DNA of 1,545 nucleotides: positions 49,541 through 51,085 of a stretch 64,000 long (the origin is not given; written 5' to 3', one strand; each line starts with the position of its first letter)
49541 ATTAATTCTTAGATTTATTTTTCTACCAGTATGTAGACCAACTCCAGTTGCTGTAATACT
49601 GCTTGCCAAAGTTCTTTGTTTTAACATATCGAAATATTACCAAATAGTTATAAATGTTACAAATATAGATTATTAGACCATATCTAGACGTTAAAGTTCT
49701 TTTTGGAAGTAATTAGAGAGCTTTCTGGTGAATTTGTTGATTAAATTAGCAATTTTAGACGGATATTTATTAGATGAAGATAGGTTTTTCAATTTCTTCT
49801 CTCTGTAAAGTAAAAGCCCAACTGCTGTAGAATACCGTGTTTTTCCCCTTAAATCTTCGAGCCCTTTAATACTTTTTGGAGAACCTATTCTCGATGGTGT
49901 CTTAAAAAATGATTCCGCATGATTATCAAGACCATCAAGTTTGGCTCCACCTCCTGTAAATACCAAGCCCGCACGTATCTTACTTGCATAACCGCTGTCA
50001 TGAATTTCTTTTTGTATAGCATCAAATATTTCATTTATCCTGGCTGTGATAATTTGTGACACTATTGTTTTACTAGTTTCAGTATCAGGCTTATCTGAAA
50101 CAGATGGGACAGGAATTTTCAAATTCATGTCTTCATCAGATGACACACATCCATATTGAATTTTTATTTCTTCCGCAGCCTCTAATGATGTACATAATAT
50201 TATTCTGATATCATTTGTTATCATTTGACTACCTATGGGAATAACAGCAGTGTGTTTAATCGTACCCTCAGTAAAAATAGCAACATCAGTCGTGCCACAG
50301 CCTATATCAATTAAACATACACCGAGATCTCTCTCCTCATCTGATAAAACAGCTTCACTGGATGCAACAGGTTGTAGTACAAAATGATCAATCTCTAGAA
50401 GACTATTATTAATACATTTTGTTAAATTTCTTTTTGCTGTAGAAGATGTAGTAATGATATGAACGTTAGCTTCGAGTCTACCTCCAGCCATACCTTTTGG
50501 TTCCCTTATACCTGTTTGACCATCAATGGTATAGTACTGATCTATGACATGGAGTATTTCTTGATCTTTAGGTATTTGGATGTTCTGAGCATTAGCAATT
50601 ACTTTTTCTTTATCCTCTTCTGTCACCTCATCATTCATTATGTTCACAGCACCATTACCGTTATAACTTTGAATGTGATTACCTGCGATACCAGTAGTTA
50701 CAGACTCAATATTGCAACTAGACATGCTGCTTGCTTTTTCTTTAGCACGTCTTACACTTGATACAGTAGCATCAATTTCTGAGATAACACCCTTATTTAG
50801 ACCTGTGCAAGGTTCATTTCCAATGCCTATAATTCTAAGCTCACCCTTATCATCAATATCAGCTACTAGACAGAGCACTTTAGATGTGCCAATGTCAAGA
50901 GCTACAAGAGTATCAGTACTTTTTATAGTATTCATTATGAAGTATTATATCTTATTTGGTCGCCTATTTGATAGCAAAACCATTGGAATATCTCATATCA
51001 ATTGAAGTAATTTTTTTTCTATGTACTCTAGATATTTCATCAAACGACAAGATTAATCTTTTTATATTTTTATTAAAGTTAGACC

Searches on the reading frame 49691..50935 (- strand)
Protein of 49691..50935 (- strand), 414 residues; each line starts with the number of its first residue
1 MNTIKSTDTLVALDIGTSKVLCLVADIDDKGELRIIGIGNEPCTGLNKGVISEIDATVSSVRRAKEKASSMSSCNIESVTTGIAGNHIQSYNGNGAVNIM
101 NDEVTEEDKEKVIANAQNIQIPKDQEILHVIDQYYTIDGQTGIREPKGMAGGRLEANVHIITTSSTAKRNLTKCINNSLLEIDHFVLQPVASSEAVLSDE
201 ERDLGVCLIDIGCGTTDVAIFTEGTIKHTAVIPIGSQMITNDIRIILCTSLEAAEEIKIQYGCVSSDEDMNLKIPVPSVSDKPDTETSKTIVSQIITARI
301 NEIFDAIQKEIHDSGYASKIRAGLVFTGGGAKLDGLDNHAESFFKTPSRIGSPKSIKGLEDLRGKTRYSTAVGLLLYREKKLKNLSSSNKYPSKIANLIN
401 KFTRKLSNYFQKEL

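Call 19: search_protein_families(library=pfam, proteins=[window:49691-50935:-], max_evalue=0.01)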
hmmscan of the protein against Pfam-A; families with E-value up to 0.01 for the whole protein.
window:49691-50935:- (414 aa): 5 families
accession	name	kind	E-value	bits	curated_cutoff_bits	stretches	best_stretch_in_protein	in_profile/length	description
PF14450.12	FtsA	-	1.4e-37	129.3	31.8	2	207-373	1-127/127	Cell division protein FtsA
PF02491.25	SHS2_FTSA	-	2.8e-28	98.5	25.4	1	85-162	1-79/79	SHS2 domain inserted in FTSA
PF06723.19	MreB_Mbl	-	1.9e-10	40.5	27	1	205-350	146-303/327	MreB/Mbl protein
PF11104.14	PilM_2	-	3.6e-06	26.6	27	1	177-260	152-236/340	Type IV pilus assembly protein PilM;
PF06277.17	EutA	-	5.5e-06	26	27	1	200-248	139-189/475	Ethanolamine utilisation protein EutA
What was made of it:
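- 49691..50935 (-): ftsA, intact at 414 aa and with no Shine-Dalgarno site. Pfam FtsA and SHS2_FTSA (call 19).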

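Call 24: find_homologous_proteins(query=window:49691-50935:-, max_evalue=1e-20)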
Query window:49691-50935:- (414 aa): 5035 proteins with E <= 1e-20 among 8000 candidates; the best 120 are listed.
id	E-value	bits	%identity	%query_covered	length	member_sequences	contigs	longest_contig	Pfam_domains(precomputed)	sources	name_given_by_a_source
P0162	2.2e-255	865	96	100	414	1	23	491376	PF02491.26,PF06723.20,PF14450.13,PF11104.15,PF06277.18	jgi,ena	jgi:cell division protein FtsA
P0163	2.6e-255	865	96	100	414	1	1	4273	PF02491.26,PF06723.20,PF14450.13,PF11104.15,PF06277.18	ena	-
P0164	3.8e-255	864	96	100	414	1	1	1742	PF02491.26,PF06723.20,PF14450.13,PF11104.15,PF06277.18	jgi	jgi:cell division protein FtsA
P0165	5.2e-255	864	96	100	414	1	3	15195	PF02491.26,PF06723.20,PF14450.13,PF11104.15,PF06277.18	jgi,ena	-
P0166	6.0e-255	863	96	100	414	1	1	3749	PF02491.26,PF06723.20,PF14450.13,PF11104.15,PF06277.18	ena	-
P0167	7.3e-255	863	96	100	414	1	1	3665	PF02491.26,PF06723.20,PF14450.13,PF11104.15,PF06277.18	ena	-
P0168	1.1e-254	863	96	100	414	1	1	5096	PF02491.26,PF06723.20,PF14450.13,PF11104.15,PF06277.18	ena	-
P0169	1.1e-254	862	95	100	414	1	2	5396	PF02491.26,PF06723.20,PF14450.13,PF11104.15,PF06277.18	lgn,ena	-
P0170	1.3e-254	862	96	100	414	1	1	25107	PF02491.26,PF06723.20,PF14450.13,PF11104.15,PF06277.18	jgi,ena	jgi:cell division protein FtsA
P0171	1.3e-254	862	96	100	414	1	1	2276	PF02491.26,PF06723.20,PF14450.13,PF11104.15,PF06277.18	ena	-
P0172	2.3e-254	861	95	100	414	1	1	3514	PF02491.26,PF06723.20,PF14450.13,PF11104.15,PF06277.18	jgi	jgi:cell division protein FtsA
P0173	2.8e-254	861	95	100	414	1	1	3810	PF02491.26,PF06723.20,PF14450.13,PF11104.15,PF06277.18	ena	-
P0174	3.8e-254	861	96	100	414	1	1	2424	PF02491.26,PF06723.20,PF14450.13,PF11104.15,PF06277.18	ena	-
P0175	3.8e-254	861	95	100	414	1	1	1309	PF02491.26,PF06723.20,PF14450.13,PF11104.15,PF06277.18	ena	-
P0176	4.2e-254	861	95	100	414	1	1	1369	PF02491.26,PF06723.20,PF14450.13,PF11104.15,PF06277.18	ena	-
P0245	1.2e-230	783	86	100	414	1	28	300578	PF02491.26,PF06723.20,PF14450.13,PF11104.15,PF06277.18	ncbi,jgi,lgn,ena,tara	tara:strand:- start:587 stop:1831 length:1245 start_codon:yes stop_codon:yes gene_type:complete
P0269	8.0e-219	744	82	100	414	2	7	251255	PF02491.26,PF06723.20,PF14450.13,PF11104.15,PF06277.18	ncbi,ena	-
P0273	6.7e-213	725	79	100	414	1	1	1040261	PF02491.26,PF06723.20,PF14450.13,PF11104.15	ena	-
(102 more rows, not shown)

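Call 32: find_encoding_contigs(protein=P0245, flank=4000, max_places=1)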
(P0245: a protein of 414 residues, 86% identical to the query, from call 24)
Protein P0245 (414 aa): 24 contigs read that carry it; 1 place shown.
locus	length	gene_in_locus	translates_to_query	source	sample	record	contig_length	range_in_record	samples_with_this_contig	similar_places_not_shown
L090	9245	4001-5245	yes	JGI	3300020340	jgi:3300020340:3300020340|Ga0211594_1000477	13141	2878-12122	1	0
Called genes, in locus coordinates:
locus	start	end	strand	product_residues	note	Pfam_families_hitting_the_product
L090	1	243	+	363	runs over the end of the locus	PF03033:Glyco_transf_28, PF04101:Glyco_tran_28_C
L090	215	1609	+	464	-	PF01225:Mur_ligase, PF08245:Mur_ligase_M, PF02875:Mur_ligase_C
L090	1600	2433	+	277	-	PF01565:FAD_binding_4, PF02873:MurB_C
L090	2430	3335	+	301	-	PF01820:Dala_Dala_lig_N, PF02655:ATP-grasp_3 (weak), PF07478:Dala_Dala_lig_C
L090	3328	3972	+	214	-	PF08478:POTRA_1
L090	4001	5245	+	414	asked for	PF11104:PilM_2 (faint), PF02491:SHS2_FTSA, PF06277:EutA (weak), PF06723:MreB_Mbl, PF14450:FtsA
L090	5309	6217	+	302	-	PF03331:LpxC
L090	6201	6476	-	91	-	-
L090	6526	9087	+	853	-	PF07517:SecA_DEAD, PF00270:DEAD (weak), PF01043:SecA_PP_bind, PF21090:P-loop_SecA, PF07516:SecA_SW, PF02810:SEC-C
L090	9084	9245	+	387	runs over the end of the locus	PF01960:ArgJ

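Call 33: find_encoding_contigs(protein=P0269, flank=4000, max_places=1)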
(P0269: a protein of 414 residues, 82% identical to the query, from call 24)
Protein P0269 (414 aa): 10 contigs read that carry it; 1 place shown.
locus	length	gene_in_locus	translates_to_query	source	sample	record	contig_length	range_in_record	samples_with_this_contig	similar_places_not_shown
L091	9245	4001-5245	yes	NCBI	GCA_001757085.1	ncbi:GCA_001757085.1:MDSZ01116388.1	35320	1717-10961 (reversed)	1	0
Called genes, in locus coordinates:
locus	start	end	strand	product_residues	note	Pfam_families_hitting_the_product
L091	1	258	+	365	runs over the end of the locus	PF03033:Glyco_transf_28, PF04101:Glyco_tran_28_C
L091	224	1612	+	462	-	PF01225:Mur_ligase, PF08245:Mur_ligase_M, PF02875:Mur_ligase_C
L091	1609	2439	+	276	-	PF01565:FAD_binding_4, PF02873:MurB_C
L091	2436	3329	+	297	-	PF01820:Dala_Dala_lig_N, PF07478:Dala_Dala_lig_C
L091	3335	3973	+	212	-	PF08478:POTRA_1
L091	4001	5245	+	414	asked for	PF11104:PilM_2 (faint), PF02491:SHS2_FTSA, PF06277:EutA (weak), PF06723:MreB_Mbl, PF14450:FtsA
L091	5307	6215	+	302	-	PF03331:LpxC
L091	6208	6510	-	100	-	-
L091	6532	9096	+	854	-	PF07517:SecA_DEAD, PF00270:DEAD (weak), PF01043:SecA_PP_bind, PF21090:P-loop_SecA, PF07516:SecA_SW, PF02810:SEC-C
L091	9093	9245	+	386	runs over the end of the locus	PF01960:ArgJ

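Call 34: find_encoding_contigs(protein=P0273, flank=4000, max_places=1)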
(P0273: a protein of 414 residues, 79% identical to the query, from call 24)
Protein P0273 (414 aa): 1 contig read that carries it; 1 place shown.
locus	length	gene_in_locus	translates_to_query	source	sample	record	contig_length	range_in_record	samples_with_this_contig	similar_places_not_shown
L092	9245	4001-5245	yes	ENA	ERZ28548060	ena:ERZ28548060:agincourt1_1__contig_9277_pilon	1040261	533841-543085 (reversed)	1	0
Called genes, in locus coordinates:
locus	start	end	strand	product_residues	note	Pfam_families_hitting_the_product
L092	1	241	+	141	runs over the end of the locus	PF04101:Glyco_tran_28_C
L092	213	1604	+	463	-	PF01225:Mur_ligase, PF08245:Mur_ligase_M, PF02875:Mur_ligase_C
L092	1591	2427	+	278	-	PF01565:FAD_binding_4, PF02873:MurB_C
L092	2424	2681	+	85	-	PF01820:Dala_Dala_lig_N (weak)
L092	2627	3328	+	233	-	PF07478:Dala_Dala_lig_C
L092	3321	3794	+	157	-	PF08478:POTRA_1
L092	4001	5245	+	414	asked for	PF11104:PilM_2 (faint), PF02491:SHS2_FTSA, PF06723:MreB_Mbl, PF14450:FtsA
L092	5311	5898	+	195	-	PF03331:LpxC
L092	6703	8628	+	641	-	PF07517:SecA_DEAD, PF00270:DEAD (weak), PF01043:SecA_PP_bind, PF21090:P-loop_SecA, PF07516:SecA_SW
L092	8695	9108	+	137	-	PF07516:SecA_SW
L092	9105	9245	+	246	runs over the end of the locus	PF01960:ArgJ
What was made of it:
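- One long-read relative (L092) shows frameshift errors (call 34).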
